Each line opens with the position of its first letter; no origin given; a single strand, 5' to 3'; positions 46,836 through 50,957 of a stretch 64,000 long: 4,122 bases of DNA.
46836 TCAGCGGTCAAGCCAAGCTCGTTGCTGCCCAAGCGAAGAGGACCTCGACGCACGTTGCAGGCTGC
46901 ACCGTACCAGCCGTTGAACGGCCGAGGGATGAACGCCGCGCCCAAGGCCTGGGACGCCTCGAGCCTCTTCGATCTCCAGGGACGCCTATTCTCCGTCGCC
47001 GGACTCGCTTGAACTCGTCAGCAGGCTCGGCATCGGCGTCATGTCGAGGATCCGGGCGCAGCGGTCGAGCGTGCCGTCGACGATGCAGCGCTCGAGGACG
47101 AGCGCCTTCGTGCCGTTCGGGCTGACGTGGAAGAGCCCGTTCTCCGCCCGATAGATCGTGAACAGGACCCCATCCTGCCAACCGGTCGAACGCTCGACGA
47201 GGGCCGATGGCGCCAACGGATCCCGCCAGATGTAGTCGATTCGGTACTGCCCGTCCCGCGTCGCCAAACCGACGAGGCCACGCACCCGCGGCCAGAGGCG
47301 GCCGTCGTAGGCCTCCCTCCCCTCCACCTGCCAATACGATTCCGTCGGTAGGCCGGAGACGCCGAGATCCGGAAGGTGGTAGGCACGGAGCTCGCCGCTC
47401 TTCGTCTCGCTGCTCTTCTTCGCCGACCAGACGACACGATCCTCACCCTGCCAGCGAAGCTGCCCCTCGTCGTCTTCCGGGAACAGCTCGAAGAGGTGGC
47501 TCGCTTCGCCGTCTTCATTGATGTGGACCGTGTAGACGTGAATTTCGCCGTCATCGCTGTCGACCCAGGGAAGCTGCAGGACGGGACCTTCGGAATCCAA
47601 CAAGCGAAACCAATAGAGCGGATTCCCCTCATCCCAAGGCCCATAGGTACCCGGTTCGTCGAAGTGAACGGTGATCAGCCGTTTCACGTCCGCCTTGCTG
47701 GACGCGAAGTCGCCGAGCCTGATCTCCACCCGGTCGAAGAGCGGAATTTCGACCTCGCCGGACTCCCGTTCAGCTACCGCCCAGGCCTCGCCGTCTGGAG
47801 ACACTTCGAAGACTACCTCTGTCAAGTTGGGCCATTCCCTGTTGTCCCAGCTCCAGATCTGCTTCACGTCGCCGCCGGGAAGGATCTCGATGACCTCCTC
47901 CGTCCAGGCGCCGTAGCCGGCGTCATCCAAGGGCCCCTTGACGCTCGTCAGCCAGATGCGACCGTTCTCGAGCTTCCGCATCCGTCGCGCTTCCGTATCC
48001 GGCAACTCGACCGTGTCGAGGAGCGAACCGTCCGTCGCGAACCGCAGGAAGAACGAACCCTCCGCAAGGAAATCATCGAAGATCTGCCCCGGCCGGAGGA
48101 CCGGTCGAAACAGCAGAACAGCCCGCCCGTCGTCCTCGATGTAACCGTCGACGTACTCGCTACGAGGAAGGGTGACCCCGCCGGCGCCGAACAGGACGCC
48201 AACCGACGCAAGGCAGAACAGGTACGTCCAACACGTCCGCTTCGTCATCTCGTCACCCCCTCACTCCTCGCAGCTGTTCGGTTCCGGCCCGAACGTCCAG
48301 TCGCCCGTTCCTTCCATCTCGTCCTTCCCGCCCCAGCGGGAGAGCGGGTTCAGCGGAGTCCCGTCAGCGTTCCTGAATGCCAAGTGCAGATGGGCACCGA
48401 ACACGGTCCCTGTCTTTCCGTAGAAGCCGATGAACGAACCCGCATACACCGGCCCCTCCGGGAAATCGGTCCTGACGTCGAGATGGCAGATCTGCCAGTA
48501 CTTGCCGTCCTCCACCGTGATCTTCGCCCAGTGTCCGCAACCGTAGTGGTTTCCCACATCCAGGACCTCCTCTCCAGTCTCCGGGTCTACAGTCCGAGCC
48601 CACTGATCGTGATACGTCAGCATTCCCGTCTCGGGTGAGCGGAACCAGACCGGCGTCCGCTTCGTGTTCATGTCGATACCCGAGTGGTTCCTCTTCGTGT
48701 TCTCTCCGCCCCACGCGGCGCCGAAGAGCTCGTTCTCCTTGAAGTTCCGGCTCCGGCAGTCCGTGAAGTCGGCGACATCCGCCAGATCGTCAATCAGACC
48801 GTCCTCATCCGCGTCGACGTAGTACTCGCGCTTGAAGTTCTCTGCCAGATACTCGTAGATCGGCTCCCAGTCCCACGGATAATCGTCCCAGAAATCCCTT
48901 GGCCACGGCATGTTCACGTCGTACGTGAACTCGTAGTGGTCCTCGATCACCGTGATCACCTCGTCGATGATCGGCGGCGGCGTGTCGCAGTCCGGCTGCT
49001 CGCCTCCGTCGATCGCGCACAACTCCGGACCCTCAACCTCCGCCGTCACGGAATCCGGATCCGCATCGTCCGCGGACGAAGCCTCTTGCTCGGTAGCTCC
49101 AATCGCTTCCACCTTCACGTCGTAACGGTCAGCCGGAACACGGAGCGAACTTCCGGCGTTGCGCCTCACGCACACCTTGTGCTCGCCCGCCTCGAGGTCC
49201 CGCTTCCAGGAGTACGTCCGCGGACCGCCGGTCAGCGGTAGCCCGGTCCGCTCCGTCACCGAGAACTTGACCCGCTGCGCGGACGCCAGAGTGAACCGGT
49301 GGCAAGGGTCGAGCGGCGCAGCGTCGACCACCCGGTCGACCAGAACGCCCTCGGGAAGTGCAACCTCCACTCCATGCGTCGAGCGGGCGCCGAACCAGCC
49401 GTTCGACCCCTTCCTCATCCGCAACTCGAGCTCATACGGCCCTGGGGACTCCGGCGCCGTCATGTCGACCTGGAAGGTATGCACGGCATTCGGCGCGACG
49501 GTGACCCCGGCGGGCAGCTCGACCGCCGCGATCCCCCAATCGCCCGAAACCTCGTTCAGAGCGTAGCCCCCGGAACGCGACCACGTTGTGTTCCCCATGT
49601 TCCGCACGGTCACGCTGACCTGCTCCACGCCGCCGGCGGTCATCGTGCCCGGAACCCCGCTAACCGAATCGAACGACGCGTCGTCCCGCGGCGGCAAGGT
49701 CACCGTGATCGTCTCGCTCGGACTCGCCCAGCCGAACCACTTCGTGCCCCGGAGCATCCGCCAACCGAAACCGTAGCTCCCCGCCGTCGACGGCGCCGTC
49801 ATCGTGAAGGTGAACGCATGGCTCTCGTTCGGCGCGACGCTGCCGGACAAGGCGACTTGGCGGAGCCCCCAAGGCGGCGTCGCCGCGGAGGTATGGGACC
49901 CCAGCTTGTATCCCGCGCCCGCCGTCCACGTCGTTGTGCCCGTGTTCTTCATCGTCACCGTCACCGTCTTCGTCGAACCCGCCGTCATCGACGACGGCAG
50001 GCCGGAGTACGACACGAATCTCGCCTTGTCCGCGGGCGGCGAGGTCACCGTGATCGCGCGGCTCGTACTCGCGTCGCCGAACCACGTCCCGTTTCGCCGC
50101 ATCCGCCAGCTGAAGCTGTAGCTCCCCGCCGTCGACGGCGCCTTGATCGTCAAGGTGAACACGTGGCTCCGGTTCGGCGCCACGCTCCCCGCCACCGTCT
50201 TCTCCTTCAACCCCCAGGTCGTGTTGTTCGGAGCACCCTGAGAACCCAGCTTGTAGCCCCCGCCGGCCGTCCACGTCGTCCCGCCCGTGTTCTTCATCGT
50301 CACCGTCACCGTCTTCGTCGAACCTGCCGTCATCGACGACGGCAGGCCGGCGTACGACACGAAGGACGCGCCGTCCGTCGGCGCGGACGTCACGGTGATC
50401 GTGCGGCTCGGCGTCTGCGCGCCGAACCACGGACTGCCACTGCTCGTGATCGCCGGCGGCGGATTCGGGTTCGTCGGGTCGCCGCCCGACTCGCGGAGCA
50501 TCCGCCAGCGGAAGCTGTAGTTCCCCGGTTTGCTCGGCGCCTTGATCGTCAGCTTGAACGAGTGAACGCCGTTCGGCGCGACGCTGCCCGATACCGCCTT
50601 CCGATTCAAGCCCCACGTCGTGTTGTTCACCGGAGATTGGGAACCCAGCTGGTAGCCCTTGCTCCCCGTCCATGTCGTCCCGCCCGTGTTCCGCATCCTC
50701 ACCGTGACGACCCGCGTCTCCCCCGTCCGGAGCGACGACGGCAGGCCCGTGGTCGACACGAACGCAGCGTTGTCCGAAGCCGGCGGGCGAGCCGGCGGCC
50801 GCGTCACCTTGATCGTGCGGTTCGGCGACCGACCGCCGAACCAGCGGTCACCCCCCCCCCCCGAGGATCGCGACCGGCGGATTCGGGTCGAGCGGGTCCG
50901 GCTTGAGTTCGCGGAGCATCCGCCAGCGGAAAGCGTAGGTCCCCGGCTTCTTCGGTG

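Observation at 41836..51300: Secreted NBR1-repeat M23 peptidase followed by a coupled tandem array of four unnamed paralogs: candidate lytic-effector / cognate-partner (immunity-like) locus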

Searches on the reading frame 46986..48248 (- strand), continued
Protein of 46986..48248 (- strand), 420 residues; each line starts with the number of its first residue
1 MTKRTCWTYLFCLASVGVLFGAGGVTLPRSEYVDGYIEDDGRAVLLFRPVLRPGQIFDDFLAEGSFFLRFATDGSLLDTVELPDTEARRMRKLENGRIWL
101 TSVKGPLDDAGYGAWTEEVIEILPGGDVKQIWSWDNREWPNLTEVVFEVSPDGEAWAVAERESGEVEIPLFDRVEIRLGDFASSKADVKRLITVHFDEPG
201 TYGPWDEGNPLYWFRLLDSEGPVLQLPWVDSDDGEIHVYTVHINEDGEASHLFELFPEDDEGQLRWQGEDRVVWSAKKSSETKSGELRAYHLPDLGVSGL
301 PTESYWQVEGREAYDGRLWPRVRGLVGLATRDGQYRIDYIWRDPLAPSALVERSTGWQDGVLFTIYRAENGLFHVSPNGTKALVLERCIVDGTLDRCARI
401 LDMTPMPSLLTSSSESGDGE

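Call 54: fold_search(model_id=the predicted structure, library=pdb)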
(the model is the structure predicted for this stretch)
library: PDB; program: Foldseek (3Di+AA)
matches with E <= 10: 740; with E <= 0.001: 212
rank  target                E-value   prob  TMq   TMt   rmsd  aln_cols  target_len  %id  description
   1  1o6g                  3.0e-07  1.00  0.43  0.28  11.1       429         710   11  PROLYL OLIGOPEPTIDASE FROM PORCINE BRAIN, D641N MUTANT WITH BOUND PEPTIDE LIGAND SUC-GLY-PRO (released 2002-11-18)
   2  7zb1_A                4.0e-07  1.00  0.46  0.30   9.5       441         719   10  S580A with 18mer (released 2022-07-06)
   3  5efv_B                4.0e-07  1.00  0.29  0.21  22.0       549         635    9  The host-recognition device of Staphylococcus aureus phage Phi11 (released 2016-05-25)
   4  3zwl_B                6.4e-07  1.00  0.43  0.51   9.3       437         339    9  Structure of eukaryotic translation initiation factor eIF3i complex with eIF3b C-terminus (655-700) (released 2011-10-05)
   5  7roo                  1.1e-06  1.00  0.47  0.33   7.5       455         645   11  Crystal structure of Friedel-Crafts alkylating enzyme CylK from Cylindospermum licheniforme with bromide (released 2022-03-23)
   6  9ejq                  1.1e-06  1.00  0.42  0.19  10.3       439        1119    8  Crystal structure of DDB1 in complex with XS381952 (released 2025-02-26)
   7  5uw3_D                1.8e-06  1.00  0.44  0.29  10.6       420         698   11  PCY1 in Complex with Follower Peptide (released 2017-05-31)
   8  8u17_E                2.0e-06  1.00  0.41  0.25  10.4       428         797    8  The ternary complex structure of DDB1-CRBN-SALL4(ZF1,2)-long bound to Pomalidomide (released 2023-12-27)
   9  6q0v_A                2.0e-06  1.00  0.41  0.25  11.2       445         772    8  Structure of DDB1-DDA1-DCAF15 complex bound to tasisulam and RBM39 (released 2019-11-13)
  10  9oty_A                2.0e-06  1.00  0.39  0.23  11.4       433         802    9  DDB1-CRBN with CK1 alpha, SB-405483, and DEG-47: composite map and model submission (released 2025-11-19)
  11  5n4c_C                2.4e-06  1.00  0.43  0.28  10.7       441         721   10  Prolyl oligopeptidase B from Galerina marginata bound to 35mer hydrolysis and macrocyclization substrate - S577A mutan (released 2017-11-01)
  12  6ue5_B                2.6e-06  1.00  0.40  0.24  10.7       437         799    8  Crystal structure of full-length human DCAF15-DDB1-deltaPBP-DDA1-RBM39 in complex with 4-(aminomethyl)-N-(3-cyano-4-me (released 2019-12-18)
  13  5uw6_D                3.6e-06  1.00  0.41  0.28  10.7       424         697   12  PCY1 in Complex with Follower Peptide and Covalent Inhibitor ZPP (released 2017-05-31)
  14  6ud7_B                3.6e-06  1.00  0.39  0.24  10.9       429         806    9  Crystal structure of full-length human DCAF15-DDB1(deltaBPB)-DDA1-RBM39 in complex with indisulam (released 2019-12-18)
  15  2w8b_B                3.6e-06  1.00  0.33  0.34  12.7       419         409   10  Crystal structure of processed TolB in complex with Pal (released 2009-02-17)
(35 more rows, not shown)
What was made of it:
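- Closest known: TolB / PD40-type periplasmic beta-propellers. Same: TolB is among the structural matches (call 54).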

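Call 58: search_protein_families(library=pfam, proteins=[L019:5259-9011:+, L014:5509-6666:-, L015:6121-7986:+, L018:953-2518:+, L018:4725-5321:+, L009:4917-6593:+, L010:9694-11193:+, L012:1733-3151:+, L011:2115-3047:-, L014:6768-7745:+], max_evalue=0.01)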
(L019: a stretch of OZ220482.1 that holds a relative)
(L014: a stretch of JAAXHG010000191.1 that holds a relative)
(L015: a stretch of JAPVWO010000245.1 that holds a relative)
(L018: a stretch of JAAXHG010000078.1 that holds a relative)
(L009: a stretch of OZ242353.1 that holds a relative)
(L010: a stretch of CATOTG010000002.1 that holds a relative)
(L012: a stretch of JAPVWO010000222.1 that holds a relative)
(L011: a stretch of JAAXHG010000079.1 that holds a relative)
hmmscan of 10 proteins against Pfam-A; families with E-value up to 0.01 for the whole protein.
L019:5259-9011:+ (1250 aa): 0 families

L014:5509-6666:- (385 aa): 3 families
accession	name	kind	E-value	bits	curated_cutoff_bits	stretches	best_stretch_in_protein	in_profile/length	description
PF00589.27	Phage_integrase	-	6.4e-11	42.8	27.1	1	207-369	14-168/172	Phage integrase family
PF02899.23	Phage_int_SAM_1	-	0.00015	22.4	22.3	1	101-152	13-70/83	Phage integrase, N-terminal SAM-like domain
PF13495.12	Phage_int_SAM_4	-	0.0026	18.6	27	1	100-150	12-66/85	Phage integrase, N-terminal SAM-like domain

L015:6121-7986:+ (621 aa): 2 families
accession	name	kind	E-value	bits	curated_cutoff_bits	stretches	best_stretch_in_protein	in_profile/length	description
PF01551.29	Peptidase_M23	-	5.2e-08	33.4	28.7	1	484-584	2-89/96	Peptidase family M23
PF04151.21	PPC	-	2.7e-06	28.6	25.9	1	293-339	3-49/70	Bacterial pre-peptidase C-terminal domain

L018:953-2518:+ (521 aa): 2 families
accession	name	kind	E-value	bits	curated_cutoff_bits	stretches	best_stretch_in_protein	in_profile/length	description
PF04151.21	PPC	-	0.00065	21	25.9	0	451-487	2-39/70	Bacterial pre-peptidase C-terminal domain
PF16403.11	Bact_surface_Ig-like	-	0.0033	17.9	27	0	192-213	45-66/71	Bacterial surface protein, Ig-like domain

L018:4725-5321:+ (198 aa): 1 family
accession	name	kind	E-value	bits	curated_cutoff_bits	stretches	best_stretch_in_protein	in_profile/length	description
PF04151.21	PPC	-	0.0014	19.8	25.9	1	32-105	2-70/70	Bacterial pre-peptidase C-terminal domain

L009:4917-6593:+ (558 aa): 0 families

L010:9694-11193:+ (499 aa): 6 families
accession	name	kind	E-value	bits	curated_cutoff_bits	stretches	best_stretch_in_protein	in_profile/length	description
PF00884.28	Sulfatase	-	1e-48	166.6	25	1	85-378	1-301/301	Sulfatase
PF16347.10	SGSH_C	-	5e-08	33.7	29.3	1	328-452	2-134/154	N-sulphoglucosamine sulphohydrolase, C-terminal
PF01663.27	Phosphodiest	-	1.6e-07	31.7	23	1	287-324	184-221/342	Type I phosphodiesterase / nucleotide pyrophosphatase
PF02995.22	DUF229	-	0.0019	17.4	25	1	292-336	311-355/496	Protein of unknown function (DUF229)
PF07394.17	DUF1501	-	0.0056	16.3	27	0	289-328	266-305/390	Protein of unknown function (DUF1501)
PF14707.11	Sulfatase_C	-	0.01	16.9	30.9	0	431-463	53-88/127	C-terminal region of aryl-sulfatase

L012:1733-3151:+ (472 aa): 1 family
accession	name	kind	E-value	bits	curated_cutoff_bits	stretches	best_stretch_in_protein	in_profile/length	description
PF01609.27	DDE_Tnp_1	-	0.0019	18.5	23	1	320-452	38-200/200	Transposase DDE domain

L011:2115-3047:- (310 aa): 2 families
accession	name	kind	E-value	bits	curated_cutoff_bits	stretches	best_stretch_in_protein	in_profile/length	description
PF00589.27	Phage_integrase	-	2.8e-10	40.7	27.1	1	135-293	20-168/172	Phage integrase family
PF13495.12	Phage_int_SAM_4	-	0.0053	17.6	27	0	22-76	12-70/85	Phage integrase, N-terminal SAM-like domain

L014:6768-7745:+ (325 aa): 0 families

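Call 78: search_solved_structures(query=A3, max_evalue=10)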
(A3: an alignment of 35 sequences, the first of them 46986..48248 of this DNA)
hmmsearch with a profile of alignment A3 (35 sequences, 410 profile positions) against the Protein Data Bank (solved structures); distinct sequences matched with E-value up to 10: 4.
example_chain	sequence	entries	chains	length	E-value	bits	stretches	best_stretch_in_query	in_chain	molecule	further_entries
2w6r_A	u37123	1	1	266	0.49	12.1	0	43-108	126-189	IMIDAZOLE GLYCEROL PHOSPHATE SYNTHASE SUBUNIT HISF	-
3tee_A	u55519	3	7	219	0.78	11.4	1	20-55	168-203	Flagella basal body P-ring formation protein flgA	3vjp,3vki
4fx7_A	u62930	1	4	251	1.1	11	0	47-111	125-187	Imidazole glycerol phosphate synthase subunit HisF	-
3mga_A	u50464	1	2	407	1.3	10.7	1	300-320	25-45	Enterochelin esterase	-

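Call 79: search_protein_families(library=padloc, proteins=[window:46986-48248:-], max_evalue=0.1)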
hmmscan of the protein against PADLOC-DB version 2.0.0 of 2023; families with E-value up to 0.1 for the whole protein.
window:46986-48248:- (420 aa): 0 families

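Call 80: search_protein_families(library=phrogs, proteins=[window:46986-48248:-], max_evalue=0.1)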
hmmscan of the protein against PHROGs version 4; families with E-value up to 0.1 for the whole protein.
window:46986-48248:- (420 aa): 0 families

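Call 93: fold_search(model_id=the predicted structure, library=viral)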
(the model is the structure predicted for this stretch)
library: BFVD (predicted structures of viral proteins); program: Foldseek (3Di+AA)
matches with E <= 10: 768; with E <= 0.001: 80
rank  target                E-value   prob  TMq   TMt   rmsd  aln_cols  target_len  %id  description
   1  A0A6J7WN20            4.7e-09  1.00  0.48  0.41  11.1       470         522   10  Uncharacterized protein [uncultured Caudovirales phage]
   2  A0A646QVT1            3.1e-08  1.00  0.43  0.38   9.6       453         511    8  (no name in the UniProt tables at hand)
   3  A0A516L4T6            4.4e-08  1.00  0.48  0.45   7.4       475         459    9  (no name in the UniProt tables at hand)
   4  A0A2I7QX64            1.9e-07  1.00  0.47  0.48   7.2       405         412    9  (no name in the UniProt tables at hand)
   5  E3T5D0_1              2.4e-07  1.00  0.41  0.26  12.3       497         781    9  DUF2341 domain-containing protein [Cafeteria roenbergensis virus (strain BV-PW1)]
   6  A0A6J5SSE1            2.9e-07  1.00  0.43  0.26  10.3       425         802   12  Uncharacterized protein [uncultured Caudovirales phage]
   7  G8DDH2                3.2e-07  1.00  0.46  0.33  13.7       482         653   10  (no name in the UniProt tables at hand)
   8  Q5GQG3                3.5e-07  1.00  0.33  0.17  16.2       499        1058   12  Hypothetical-Protein / belonging to T4-LIKE GC: 864 [Synechococcus phage S-PM2]
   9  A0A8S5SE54            4.1e-07  1.00  0.48  0.46   7.5       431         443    9  Uncharacterized protein [Caudovirales sp. ctrNG92]
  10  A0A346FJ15            5.6e-07  1.00  0.34  0.22  11.1       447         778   11  (no name in the UniProt tables at hand)
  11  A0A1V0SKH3            6.5e-07  1.00  0.47  0.49   8.0       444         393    9  Uncharacterized protein [Klosneuvirus KNV1]
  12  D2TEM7                8.8e-07  1.00  0.43  0.21  11.2       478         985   10  (no name in the UniProt tables at hand)
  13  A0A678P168            9.7e-07  1.00  0.37  0.22   8.7       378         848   12  Tail spike TSP1/Gp66 N-terminal domain-containing protein [Pectobacterium phage phiA41]
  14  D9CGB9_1              1.0e-06  1.00  0.44  0.24   9.9       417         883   11  (no name in the UniProt tables at hand)
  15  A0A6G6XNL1            1.1e-06  1.00  0.41  0.24  11.1       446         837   10  (no name in the UniProt tables at hand)
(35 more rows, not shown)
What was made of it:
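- On PD40 / WD40-type beta-propeller: All top Foldseek hits are propellers (calls 54, 93).
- Foldseek hits include TolB and phage receptor-binding propellers (calls 54, 93).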

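Call 98: search_protein_families(library=ncbifam, proteins=[L014:5509-6666:-, L011:2115-3047:-, L001:3919-4419:-], max_evalue=0.001)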
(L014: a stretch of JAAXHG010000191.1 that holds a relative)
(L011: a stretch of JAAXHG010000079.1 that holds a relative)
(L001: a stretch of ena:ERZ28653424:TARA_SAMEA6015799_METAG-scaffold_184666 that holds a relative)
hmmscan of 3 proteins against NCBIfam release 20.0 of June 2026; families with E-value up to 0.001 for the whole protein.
L014:5509-6666:- (385 aa): 4 families
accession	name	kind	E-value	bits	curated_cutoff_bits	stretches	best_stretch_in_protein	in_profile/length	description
NF040815.2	recomb_XerA_Arch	equivalog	4.2e-08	33.1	220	1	100-366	10-251/263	site-specific tyrosine recombinase/integron integrase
TIGR02225.1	recomb_XerD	equivalog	5.3e-08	32.5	329.6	0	100-242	11-151/290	site-specific tyrosine recombinase XerD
TIGR02224.1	recomb_XerC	equivalog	5.6e-08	32.5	335.15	1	100-346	11-254/295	tyrosine recombinase XerC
NF001399.0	PRK00283.1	subfamily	2e-05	24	279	1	102-346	22-260/300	tyrosine recombinase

L011:2115-3047:- (310 aa): 4 families
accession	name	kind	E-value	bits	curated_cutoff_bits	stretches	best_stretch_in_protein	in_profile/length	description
TIGR02224.1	recomb_XerC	equivalog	5.2e-08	32.6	335.15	1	22-270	11-254/295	tyrosine recombinase XerC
TIGR02225.1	recomb_XerD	equivalog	3.8e-07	29.7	329.6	1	22-271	11-252/290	site-specific tyrosine recombinase XerD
NF040815.2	recomb_XerA_Arch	equivalog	3.4e-06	26.8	220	1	23-277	11-238/263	site-specific tyrosine recombinase/integron integrase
NF001399.0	PRK00283.1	subfamily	2.1e-05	23.9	279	1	22-270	20-260/300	tyrosine recombinase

L001:3919-4419:- (166 aa): 0 families
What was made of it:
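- On Integron cassette array: The recombinases in related loci are only weakly Xer-like, far below cut-offs (call 98).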

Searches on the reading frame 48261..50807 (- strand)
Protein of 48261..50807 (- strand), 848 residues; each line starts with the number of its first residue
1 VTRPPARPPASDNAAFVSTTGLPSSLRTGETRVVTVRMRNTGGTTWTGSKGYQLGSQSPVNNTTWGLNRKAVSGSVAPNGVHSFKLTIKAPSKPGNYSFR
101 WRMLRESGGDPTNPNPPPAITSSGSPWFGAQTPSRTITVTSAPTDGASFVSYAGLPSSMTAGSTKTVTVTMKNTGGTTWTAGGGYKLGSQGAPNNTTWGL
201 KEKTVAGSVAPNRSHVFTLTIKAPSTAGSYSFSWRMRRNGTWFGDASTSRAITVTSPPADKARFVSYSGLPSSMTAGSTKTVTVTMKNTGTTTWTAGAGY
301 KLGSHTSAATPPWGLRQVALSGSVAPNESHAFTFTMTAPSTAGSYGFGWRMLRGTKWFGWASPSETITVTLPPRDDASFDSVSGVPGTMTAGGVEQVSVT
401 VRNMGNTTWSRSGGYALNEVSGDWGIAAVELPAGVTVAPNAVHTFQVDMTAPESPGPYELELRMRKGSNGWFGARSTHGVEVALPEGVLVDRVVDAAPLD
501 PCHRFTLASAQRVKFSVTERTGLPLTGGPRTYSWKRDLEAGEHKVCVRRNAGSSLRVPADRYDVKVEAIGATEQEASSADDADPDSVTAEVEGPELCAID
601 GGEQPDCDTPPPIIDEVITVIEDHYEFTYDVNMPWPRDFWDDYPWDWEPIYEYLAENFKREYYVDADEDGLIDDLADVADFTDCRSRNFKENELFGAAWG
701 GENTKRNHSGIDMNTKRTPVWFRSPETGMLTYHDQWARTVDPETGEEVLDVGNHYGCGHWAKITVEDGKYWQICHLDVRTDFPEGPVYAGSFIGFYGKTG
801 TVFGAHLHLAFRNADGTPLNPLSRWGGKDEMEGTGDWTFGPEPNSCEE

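Call 3: search_protein_families(library=pfam, proteins=[window:48261-50807:-], max_evalue=0.01)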
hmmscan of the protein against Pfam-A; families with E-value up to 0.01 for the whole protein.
window:48261-50807:- (848 aa): 4 families
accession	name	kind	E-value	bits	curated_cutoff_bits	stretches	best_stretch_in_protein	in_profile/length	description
PF16158.11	N_BRCA1_IG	-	6e-28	98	28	4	158-245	7-100/108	Ig-like domain from next to BRCA1 gene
PF06280.18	fn3_5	-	3.4e-06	28.2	27.6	0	164-228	21-85/112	Fn3-like domain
PF01551.29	Peptidase_M23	-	4.4e-05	24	28.7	1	747-821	23-96/96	Peptidase family M23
PF07705.17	CARDB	-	0.00016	22.2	22.7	0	270-345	11-77/101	CARDB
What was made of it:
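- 49359..51195 (-): Five NBR1-type Ig-like repeats. The four repeats in the 848-aa ORF are basic (pI 10.3). Pfam PF16158 E 6e-28 for four stretches, and E 7e-7 for the first repeat (call 3).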

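Call 7: search_protein_families(library=ncbifam, proteins=[window:48261-50807:-], max_evalue=0.1)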
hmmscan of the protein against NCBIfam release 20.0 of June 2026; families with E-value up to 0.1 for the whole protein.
window:48261-50807:- (848 aa): 4 families
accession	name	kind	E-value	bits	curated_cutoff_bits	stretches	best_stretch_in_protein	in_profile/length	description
NF041895.1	choice_anch_V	domain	6.3e-07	29.6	42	1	265-345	41-124/150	choice-of-anchor V domain-containing protein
TIGR04087.1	YqxM_for_SipW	equivalog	0.0019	17.8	80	0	274-347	81-153/186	amyloid fiber anchoring/assembly protein TapA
NF052591.1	ArlG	equivalog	0.036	14.1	110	0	274-294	63-83/148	archaellum stator protein ArlG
NF052530.1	Heli_ShapePgp3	exception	0.053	12.6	300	1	770-822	213-261/270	peptidoglycan metallopeptidase Pgp3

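Call 79: search_protein_families(library=padloc, proteins=[window:48261-50807:-], max_evalue=0.1)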
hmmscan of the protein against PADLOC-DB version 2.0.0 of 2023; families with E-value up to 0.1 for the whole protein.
window:48261-50807:- (848 aa): 0 families

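Call 80: search_protein_families(library=phrogs, proteins=[window:48261-50807:-], max_evalue=0.1)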
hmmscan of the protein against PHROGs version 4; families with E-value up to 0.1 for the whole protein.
window:48261-50807:- (848 aa): 6 families
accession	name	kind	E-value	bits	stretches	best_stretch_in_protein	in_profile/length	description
phrog_7767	-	other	1.3e-06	29.2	1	704-822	17-116/194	metallo-endopeptidase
phrog_21656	-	other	0.00016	20.8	1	751-829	661-747/1022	peptidase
phrog_3578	-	lysis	0.0023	18.4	1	702-813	230-338/405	endolysin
phrog_6700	-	lysis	0.0035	15.2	1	747-821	2646-2720/2898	endolysin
phrog_10494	-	unknown function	0.0056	17.6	0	324-352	23-52/91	-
phrog_33207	-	other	0.044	14.6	1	746-821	50-125/240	metallo-endopeptidase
